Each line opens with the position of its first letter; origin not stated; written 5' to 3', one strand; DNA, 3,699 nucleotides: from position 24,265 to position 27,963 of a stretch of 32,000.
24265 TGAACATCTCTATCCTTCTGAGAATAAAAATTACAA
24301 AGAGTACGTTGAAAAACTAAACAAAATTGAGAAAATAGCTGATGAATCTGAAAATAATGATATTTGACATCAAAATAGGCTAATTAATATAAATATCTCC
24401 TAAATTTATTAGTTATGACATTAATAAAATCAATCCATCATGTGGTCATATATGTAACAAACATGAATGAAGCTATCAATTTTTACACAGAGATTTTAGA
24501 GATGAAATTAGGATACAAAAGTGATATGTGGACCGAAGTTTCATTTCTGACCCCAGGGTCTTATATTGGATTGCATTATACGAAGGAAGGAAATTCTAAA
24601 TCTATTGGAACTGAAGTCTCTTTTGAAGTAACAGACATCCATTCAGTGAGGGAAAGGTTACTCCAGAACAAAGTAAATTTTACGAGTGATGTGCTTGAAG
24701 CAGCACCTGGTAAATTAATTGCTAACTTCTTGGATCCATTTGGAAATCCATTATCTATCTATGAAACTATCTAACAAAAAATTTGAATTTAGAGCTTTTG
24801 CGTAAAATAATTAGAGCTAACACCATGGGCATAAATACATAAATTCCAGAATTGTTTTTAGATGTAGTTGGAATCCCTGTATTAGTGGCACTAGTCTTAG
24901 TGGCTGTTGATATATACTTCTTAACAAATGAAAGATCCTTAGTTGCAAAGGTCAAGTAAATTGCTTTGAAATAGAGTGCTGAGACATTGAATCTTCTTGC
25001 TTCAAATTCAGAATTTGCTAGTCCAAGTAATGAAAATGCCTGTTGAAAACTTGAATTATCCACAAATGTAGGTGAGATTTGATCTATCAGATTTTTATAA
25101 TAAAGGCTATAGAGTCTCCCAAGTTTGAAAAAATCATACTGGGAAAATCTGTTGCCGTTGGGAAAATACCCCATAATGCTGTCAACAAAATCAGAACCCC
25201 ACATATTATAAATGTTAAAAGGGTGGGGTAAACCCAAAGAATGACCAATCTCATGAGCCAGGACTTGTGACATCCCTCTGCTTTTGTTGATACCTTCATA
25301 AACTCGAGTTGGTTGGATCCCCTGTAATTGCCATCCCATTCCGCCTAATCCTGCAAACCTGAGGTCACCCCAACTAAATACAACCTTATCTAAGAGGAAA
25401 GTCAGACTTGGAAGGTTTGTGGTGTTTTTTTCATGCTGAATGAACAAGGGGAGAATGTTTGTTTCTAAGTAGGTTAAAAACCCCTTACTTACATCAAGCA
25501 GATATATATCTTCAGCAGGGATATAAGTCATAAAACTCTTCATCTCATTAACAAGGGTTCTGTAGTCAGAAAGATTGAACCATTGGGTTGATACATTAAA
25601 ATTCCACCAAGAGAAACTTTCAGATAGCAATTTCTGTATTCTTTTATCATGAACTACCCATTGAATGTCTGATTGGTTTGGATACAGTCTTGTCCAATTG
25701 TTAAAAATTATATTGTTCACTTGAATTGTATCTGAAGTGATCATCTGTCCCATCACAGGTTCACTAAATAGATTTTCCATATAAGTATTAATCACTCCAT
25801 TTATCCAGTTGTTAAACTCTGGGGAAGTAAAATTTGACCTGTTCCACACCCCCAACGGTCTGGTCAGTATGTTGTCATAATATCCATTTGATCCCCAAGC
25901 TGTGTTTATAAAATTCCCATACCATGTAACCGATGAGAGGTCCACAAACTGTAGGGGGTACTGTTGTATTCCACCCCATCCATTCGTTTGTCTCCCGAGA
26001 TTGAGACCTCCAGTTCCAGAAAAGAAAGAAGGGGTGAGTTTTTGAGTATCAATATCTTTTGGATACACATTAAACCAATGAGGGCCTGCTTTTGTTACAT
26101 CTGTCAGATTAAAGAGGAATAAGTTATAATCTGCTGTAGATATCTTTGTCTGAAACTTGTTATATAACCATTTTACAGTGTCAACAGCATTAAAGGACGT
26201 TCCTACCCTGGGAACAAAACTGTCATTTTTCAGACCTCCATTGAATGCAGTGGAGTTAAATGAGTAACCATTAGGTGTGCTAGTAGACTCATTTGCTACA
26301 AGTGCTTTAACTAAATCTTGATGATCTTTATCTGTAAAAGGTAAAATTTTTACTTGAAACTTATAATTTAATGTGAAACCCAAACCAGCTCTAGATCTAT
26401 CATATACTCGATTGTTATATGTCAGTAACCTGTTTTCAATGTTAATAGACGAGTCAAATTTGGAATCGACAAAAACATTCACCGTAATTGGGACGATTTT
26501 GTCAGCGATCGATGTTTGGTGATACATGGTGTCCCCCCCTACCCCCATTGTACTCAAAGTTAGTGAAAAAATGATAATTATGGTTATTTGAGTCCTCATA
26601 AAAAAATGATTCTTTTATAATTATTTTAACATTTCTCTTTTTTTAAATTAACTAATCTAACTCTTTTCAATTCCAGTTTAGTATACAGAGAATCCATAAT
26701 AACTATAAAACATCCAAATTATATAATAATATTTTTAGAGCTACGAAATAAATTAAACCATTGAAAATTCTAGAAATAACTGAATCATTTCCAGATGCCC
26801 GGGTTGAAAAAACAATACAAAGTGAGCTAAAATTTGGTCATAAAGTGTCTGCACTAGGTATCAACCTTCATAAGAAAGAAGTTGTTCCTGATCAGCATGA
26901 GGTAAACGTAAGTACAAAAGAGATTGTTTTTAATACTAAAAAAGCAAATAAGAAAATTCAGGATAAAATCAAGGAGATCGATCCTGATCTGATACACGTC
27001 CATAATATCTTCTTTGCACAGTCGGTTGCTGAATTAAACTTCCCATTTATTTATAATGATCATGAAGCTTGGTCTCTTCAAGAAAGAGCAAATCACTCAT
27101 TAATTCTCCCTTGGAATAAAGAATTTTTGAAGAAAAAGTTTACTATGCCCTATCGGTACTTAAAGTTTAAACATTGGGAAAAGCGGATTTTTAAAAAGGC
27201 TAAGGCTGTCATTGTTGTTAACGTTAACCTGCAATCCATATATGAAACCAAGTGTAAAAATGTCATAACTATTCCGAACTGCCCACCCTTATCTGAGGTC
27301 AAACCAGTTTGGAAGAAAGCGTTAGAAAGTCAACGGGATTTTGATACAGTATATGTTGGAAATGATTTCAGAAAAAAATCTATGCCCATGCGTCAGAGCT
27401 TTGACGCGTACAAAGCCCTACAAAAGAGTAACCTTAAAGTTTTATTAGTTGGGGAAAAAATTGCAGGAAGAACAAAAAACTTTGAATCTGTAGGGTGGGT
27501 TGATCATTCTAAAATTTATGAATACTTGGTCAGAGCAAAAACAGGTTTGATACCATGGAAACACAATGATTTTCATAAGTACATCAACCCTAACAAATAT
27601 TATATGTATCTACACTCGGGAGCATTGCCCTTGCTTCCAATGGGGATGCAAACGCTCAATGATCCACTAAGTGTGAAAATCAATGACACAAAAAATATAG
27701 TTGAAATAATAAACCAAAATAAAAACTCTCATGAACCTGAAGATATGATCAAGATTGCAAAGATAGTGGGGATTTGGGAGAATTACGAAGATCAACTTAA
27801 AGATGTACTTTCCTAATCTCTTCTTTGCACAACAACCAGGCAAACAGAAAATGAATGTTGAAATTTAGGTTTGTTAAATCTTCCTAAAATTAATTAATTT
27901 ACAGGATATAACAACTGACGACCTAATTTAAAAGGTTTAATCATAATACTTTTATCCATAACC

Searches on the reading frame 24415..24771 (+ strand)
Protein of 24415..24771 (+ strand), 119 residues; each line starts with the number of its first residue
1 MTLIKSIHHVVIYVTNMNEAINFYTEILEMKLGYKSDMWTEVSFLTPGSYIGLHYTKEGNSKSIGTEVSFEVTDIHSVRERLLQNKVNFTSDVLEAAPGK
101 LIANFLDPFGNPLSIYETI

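Call 89: search_protein_families(library=pfam, proteins=[window:24415-24771:+], max_evalue=0.001)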
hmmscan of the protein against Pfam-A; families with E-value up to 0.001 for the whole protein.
window:24415-24771:+ (119 aa): 2 families
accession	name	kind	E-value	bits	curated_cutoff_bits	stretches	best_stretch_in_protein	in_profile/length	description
PF00903.31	Glyoxalase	-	9.9e-13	49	20.6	1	7-113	2-119/121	Glyoxalase/Bleomycin resistance protein/Dioxygenase superfamily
PF12681.13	Glyoxalase_2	-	4.1e-08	33.6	30.1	1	9-117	3-115/118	Glyoxalase-like domain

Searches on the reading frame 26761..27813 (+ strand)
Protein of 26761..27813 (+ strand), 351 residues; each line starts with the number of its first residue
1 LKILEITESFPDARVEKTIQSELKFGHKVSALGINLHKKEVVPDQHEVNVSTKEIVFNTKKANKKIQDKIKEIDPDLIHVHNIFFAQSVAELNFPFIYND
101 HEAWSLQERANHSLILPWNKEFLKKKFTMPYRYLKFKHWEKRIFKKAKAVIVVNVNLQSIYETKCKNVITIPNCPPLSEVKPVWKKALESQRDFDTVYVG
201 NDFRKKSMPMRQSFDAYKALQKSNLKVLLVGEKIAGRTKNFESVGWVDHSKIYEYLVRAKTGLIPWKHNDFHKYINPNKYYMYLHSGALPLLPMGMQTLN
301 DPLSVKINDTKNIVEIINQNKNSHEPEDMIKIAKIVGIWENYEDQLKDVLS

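Call 89: search_protein_families(library=pfam, proteins=[window:26761-27813:+], max_evalue=0.001)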
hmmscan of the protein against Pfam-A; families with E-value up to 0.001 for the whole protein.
window:26761-27813:+ (351 aa): 1 family
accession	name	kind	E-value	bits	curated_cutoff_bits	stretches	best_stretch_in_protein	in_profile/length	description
PF13439.12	Glyco_transf_4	-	2.1e-07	31.5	28.5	1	59-173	57-164/170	Glycosyltransferase Family 4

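Call 90: search_protein_families(library=ncbifam, proteins=[window:26761-27813:+], max_evalue=0.001)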
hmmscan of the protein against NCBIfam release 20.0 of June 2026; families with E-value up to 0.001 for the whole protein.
window:26761-27813:+ (351 aa): 0 families
